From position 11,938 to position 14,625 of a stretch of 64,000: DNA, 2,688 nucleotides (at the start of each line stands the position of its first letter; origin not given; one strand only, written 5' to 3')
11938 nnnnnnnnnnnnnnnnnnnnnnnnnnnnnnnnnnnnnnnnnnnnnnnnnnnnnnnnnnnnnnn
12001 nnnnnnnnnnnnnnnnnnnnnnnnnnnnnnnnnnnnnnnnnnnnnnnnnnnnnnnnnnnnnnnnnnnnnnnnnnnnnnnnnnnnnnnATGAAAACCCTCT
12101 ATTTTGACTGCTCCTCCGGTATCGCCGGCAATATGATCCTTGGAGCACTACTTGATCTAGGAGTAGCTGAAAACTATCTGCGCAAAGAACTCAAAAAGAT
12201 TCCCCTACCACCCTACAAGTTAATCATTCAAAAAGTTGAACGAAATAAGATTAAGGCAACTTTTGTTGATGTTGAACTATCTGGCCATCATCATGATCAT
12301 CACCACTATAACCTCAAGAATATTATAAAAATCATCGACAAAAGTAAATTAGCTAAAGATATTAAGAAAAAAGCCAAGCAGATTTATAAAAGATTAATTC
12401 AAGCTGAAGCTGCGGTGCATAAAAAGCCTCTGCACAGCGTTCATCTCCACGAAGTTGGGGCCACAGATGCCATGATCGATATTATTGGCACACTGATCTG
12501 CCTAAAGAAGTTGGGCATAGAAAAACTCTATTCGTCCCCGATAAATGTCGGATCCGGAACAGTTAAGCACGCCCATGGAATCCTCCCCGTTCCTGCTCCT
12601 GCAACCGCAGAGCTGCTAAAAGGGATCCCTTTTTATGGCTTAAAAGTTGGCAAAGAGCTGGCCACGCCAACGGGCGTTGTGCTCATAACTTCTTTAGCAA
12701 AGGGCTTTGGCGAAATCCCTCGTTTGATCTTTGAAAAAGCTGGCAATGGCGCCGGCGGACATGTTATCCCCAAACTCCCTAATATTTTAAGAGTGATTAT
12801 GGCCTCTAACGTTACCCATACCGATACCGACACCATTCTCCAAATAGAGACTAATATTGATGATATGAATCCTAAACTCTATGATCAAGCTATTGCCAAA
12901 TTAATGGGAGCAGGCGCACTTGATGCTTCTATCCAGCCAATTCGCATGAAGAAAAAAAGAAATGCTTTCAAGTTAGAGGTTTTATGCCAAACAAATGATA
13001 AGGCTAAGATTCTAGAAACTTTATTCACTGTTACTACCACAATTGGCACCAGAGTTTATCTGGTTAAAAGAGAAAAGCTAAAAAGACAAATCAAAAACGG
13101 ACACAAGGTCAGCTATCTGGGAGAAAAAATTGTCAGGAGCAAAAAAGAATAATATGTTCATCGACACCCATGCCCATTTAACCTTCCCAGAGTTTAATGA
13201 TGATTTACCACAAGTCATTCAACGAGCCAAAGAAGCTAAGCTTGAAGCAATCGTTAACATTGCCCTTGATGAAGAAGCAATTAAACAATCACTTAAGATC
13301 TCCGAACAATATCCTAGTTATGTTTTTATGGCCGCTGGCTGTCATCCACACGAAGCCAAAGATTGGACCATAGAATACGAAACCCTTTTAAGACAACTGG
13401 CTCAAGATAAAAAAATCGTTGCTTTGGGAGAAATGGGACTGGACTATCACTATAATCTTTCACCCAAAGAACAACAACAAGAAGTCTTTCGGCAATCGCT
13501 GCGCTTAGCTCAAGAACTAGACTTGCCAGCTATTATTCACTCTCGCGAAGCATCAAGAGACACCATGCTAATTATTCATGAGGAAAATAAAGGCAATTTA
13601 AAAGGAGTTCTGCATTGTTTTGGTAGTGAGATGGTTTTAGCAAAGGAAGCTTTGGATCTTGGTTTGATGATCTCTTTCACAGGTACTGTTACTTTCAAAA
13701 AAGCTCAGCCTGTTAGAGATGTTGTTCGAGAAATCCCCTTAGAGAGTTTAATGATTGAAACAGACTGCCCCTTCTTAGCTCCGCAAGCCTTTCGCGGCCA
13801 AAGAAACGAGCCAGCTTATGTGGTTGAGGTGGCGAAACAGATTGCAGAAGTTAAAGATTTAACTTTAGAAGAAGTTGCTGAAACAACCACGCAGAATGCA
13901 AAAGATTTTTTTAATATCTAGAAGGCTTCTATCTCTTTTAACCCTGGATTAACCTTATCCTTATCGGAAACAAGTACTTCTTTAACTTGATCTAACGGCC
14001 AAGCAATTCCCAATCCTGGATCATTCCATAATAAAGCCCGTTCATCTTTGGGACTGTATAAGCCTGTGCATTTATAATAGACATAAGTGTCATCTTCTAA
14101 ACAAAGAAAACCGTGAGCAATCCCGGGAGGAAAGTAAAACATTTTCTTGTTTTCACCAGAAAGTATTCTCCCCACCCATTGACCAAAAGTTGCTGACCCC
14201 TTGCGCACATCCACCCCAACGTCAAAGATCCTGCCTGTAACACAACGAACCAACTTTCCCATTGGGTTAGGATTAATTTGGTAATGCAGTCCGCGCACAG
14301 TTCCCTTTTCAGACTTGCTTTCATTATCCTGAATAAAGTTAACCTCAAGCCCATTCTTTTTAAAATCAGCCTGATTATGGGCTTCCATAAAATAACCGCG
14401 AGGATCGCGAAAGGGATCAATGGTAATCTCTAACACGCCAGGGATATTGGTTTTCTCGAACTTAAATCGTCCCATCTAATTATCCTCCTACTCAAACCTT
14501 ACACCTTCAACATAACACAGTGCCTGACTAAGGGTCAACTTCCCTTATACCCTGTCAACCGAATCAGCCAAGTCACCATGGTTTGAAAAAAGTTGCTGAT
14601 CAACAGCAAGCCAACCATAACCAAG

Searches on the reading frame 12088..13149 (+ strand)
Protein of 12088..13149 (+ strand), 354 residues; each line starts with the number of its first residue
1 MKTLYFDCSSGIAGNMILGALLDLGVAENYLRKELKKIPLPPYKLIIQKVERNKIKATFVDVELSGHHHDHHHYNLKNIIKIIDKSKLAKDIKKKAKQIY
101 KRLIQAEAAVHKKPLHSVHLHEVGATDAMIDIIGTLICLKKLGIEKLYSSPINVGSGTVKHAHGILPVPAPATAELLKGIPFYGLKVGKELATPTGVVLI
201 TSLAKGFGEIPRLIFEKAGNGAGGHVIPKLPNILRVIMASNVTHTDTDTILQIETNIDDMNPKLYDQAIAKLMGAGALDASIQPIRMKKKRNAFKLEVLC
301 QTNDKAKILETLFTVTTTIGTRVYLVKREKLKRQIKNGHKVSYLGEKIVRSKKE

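Call 15: search_protein_families(library=pfam, proteins=[window:12088-13149:+], max_evalue=0.00001)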
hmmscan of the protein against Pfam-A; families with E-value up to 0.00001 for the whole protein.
window:12088-13149:+ (354 aa): 1 family
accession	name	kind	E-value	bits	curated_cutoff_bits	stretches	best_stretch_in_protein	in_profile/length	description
PF01969.22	Ni_insertion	-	3.2e-123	412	22.1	1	4-337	1-332/375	Nickel insertion protein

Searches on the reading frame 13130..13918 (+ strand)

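Call 15: search_protein_families(library=pfam, proteins=[window:13130-13918:+], max_evalue=0.00001)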
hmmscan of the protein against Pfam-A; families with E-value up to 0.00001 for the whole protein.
window:13130-13918:+ (263 aa): 1 family
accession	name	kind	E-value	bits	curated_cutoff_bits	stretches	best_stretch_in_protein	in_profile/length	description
PF01026.27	TatD_DNase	-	3.4e-88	295.7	27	1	11-262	1-253/253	TatD related DNase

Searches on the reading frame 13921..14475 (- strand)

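Call 15: search_protein_families(library=pfam, proteins=[window:13921-14475:-], max_evalue=0.00001)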
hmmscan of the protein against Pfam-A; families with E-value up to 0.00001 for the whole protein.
window:13921-14475:- (185 aa): 1 family
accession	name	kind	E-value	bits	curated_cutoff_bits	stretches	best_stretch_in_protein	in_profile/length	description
PF00908.23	dTDP_sugar_isom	-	1.5e-66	223.7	27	1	8-181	1-168/168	dTDP-4-dehydrorhamnose 3,5-epimerase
